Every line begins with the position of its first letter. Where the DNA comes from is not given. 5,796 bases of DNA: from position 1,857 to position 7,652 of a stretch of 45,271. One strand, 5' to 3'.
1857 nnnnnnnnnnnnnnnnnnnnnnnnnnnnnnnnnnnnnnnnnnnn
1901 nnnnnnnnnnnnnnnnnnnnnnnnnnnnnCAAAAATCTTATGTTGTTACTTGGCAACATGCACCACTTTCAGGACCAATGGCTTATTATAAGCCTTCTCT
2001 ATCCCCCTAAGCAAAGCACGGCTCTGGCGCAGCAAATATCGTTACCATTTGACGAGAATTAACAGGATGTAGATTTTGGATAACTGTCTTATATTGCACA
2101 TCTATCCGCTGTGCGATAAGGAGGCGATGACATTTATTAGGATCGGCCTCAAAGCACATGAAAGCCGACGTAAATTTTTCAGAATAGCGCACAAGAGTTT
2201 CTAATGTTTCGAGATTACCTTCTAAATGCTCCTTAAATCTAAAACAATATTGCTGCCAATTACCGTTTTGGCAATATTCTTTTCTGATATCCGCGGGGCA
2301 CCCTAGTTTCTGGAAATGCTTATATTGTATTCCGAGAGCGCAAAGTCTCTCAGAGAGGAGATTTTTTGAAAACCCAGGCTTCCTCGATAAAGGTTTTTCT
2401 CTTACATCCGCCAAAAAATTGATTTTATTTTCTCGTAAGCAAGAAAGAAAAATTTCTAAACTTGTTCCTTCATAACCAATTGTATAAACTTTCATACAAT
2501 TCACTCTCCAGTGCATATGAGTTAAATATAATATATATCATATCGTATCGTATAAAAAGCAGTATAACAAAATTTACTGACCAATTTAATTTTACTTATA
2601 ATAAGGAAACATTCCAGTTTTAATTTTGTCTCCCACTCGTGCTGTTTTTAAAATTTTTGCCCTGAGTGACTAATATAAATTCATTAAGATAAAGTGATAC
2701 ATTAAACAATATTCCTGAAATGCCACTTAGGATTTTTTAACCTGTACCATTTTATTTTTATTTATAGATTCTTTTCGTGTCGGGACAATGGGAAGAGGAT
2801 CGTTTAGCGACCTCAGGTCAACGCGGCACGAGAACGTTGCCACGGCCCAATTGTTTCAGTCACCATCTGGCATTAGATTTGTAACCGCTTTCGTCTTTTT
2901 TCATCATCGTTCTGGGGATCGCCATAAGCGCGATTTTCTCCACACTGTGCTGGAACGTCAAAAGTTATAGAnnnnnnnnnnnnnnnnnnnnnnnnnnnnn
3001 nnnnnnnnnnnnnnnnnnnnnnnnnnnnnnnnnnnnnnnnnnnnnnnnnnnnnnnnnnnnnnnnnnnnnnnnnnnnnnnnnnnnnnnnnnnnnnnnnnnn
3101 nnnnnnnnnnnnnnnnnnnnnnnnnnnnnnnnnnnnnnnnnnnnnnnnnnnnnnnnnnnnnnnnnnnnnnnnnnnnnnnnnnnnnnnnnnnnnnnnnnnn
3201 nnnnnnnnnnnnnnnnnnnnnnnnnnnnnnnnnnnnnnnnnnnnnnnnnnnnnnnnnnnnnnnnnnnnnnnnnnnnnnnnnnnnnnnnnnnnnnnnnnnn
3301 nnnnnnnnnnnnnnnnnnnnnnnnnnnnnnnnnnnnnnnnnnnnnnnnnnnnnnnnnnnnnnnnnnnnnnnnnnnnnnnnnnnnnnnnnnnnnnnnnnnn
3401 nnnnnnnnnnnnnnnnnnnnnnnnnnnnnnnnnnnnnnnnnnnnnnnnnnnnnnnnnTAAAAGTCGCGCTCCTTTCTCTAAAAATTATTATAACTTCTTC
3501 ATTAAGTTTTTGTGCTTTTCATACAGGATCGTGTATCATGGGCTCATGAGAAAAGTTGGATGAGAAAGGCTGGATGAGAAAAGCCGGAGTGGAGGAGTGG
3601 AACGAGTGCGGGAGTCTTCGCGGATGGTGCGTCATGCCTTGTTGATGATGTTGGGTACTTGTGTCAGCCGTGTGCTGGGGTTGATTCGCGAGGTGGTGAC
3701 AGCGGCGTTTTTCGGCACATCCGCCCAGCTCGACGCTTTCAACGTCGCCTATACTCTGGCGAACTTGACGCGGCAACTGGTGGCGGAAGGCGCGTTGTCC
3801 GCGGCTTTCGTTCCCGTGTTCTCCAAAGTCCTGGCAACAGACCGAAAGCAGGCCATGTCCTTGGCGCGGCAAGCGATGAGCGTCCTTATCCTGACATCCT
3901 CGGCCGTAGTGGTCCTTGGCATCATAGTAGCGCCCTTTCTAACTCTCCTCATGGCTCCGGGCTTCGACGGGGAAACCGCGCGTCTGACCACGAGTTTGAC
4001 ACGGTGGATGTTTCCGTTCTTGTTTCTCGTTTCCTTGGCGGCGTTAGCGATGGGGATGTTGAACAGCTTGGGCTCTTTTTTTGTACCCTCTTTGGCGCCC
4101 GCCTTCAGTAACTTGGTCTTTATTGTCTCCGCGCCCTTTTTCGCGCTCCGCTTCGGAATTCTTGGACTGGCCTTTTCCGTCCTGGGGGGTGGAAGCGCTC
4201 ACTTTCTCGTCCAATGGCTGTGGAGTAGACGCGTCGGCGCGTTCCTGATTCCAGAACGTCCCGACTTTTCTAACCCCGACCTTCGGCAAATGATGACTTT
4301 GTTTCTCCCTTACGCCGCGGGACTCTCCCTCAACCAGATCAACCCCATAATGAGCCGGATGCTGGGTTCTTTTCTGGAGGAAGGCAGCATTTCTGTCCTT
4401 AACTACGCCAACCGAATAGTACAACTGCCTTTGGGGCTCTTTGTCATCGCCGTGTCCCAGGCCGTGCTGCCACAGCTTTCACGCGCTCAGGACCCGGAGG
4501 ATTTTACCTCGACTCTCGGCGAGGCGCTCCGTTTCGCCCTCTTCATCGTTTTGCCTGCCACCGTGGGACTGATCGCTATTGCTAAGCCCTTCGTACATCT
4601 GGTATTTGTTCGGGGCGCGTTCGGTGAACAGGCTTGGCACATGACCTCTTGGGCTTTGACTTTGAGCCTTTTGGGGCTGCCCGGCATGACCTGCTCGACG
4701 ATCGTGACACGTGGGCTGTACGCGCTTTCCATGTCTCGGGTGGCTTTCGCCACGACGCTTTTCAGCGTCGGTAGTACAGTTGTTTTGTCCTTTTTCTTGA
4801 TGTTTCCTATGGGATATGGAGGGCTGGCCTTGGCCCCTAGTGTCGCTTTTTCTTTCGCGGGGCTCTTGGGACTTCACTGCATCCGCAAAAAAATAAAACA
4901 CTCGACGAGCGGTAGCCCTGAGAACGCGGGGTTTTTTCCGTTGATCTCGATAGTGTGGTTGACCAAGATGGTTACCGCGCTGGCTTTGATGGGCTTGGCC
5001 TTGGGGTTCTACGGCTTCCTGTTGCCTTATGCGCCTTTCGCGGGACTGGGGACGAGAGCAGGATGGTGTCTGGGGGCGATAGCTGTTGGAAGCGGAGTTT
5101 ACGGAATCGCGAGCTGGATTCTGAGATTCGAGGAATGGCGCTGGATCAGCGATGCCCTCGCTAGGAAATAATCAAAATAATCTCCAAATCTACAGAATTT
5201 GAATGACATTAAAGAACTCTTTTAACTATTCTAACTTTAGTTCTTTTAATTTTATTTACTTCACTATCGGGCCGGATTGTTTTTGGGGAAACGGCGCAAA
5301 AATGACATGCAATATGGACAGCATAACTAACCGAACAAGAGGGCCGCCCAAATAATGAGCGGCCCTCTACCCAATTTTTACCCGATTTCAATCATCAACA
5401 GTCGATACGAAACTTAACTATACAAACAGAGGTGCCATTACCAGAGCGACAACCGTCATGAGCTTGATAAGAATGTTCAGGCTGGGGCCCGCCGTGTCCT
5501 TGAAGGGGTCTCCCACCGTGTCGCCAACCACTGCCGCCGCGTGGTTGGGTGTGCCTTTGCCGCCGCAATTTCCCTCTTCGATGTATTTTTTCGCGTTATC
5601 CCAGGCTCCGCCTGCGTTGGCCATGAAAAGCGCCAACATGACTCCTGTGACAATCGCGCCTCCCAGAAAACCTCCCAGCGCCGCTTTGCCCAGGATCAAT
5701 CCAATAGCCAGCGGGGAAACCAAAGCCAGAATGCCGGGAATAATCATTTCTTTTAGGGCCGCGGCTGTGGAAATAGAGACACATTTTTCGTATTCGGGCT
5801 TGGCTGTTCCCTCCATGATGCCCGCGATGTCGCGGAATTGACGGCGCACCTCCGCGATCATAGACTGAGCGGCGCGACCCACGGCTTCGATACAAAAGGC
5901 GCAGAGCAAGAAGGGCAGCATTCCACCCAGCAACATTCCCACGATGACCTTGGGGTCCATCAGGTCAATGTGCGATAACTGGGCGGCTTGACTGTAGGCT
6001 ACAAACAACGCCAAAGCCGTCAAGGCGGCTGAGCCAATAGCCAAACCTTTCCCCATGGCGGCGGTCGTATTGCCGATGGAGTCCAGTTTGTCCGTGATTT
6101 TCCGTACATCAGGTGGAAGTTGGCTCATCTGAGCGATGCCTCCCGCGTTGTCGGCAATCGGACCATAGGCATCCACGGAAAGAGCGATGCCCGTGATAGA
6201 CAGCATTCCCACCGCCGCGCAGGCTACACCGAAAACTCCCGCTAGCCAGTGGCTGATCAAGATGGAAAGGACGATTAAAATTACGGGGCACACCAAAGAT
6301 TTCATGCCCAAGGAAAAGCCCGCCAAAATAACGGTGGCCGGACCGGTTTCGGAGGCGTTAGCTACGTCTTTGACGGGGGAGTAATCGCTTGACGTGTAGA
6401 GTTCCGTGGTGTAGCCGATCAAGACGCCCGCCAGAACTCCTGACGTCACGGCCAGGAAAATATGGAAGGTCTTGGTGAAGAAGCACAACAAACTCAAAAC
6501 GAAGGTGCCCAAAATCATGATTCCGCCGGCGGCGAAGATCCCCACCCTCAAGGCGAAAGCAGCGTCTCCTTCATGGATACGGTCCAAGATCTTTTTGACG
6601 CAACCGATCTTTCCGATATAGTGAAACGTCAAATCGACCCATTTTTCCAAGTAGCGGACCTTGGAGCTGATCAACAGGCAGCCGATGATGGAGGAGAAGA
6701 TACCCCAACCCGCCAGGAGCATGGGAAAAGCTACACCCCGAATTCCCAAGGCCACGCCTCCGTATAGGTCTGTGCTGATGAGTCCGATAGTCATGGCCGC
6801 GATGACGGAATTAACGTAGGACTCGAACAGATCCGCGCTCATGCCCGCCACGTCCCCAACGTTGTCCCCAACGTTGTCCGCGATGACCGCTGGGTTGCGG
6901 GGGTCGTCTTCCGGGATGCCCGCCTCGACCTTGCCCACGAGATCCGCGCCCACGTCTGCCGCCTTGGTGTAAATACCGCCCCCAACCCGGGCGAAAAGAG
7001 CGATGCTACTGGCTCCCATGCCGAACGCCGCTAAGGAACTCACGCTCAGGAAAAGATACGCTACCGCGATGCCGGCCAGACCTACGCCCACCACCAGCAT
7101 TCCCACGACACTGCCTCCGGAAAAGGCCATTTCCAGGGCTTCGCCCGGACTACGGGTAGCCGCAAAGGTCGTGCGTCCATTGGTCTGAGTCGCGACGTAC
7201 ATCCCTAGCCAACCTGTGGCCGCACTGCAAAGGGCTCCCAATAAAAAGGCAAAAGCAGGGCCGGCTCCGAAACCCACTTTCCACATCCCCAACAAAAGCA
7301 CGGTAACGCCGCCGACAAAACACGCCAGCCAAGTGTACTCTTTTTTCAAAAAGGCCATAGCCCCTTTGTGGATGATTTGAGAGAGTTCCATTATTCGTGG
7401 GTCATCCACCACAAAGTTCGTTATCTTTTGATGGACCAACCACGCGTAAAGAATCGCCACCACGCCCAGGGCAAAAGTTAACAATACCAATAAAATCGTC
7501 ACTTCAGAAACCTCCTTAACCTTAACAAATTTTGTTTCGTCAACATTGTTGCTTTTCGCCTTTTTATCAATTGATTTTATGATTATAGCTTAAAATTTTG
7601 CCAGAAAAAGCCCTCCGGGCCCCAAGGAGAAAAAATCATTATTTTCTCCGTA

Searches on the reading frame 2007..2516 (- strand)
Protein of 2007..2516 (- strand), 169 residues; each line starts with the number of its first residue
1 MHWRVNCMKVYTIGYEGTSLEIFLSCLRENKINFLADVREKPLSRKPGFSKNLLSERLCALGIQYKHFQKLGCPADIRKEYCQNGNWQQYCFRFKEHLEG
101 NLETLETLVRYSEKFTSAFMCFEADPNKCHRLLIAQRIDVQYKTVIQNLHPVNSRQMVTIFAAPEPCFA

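Call 28: search_protein_families(library=pfam, proteins=[window:2007-2516:-], max_evalue=0.00001)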
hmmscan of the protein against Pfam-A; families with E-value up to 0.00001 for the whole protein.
window:2007-2516:- (169 aa): 2 families
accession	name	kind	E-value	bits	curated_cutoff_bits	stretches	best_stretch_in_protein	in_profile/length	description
PF04343.18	DUF488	-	3e-25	89.6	22.2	1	20-137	2-120/121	Domain of unknown function DUF488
PF22751.1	DUF488-N3a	-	3.1e-07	31.1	27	1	67-138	38-114/118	Active DUF488-N3 subclade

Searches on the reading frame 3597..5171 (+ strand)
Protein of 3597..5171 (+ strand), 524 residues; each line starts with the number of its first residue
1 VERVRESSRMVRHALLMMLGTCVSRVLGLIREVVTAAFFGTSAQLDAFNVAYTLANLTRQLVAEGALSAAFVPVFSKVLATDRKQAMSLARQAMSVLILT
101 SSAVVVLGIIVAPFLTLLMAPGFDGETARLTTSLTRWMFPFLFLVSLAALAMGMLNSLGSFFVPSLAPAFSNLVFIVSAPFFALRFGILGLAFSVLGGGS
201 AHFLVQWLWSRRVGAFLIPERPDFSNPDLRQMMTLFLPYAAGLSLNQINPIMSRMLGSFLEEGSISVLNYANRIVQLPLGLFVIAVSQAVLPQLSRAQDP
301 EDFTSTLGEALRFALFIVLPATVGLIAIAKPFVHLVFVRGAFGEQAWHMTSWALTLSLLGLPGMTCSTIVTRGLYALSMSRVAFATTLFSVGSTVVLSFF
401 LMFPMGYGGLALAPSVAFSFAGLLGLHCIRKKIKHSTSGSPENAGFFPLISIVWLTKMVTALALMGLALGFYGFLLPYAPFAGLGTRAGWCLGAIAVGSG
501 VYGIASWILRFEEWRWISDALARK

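Call 28: search_protein_families(library=pfam, proteins=[window:3597-5171:+], max_evalue=0.00001)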
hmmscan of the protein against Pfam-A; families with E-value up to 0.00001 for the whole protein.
window:3597-5171:+ (524 aa): 2 families
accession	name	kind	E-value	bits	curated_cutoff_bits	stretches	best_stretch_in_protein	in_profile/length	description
PF03023.19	MurJ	-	2.8e-98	329.9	27.4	1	36-469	2-429/451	Lipid II flippase MurJ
PF13440.11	Polysacc_synt_3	-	2.8e-10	40.4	23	1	185-337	136-284/293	Polysaccharide biosynthesis protein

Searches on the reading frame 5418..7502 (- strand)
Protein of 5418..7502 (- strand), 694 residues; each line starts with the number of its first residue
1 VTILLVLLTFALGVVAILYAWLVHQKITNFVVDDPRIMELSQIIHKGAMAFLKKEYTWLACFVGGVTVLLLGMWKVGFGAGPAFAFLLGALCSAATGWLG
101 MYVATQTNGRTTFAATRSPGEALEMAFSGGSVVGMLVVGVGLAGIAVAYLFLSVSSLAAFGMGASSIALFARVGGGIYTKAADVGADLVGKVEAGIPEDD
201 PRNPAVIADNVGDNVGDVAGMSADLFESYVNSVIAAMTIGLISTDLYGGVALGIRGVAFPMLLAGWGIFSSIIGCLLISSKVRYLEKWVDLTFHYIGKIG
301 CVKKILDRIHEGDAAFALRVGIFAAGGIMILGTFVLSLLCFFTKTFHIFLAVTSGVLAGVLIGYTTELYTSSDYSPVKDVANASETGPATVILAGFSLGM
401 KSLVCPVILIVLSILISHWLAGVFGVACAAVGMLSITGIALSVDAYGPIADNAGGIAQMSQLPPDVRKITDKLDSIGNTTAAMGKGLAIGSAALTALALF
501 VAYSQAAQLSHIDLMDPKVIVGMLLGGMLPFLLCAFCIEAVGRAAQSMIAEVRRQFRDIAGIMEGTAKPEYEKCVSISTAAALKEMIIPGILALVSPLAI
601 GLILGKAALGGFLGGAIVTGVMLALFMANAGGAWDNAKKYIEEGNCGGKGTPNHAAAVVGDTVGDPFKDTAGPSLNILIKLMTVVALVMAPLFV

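Call 28: search_protein_families(library=pfam, proteins=[window:5418-7502:-], max_evalue=0.00001)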
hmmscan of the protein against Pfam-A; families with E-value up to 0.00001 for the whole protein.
window:5418-7502:- (694 aa): 1 family
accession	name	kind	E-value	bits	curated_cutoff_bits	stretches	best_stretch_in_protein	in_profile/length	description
PF03030.21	H_PPase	-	2.3e-259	862.9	29.7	1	14-689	1-645/645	Inorganic H+ pyrophosphatase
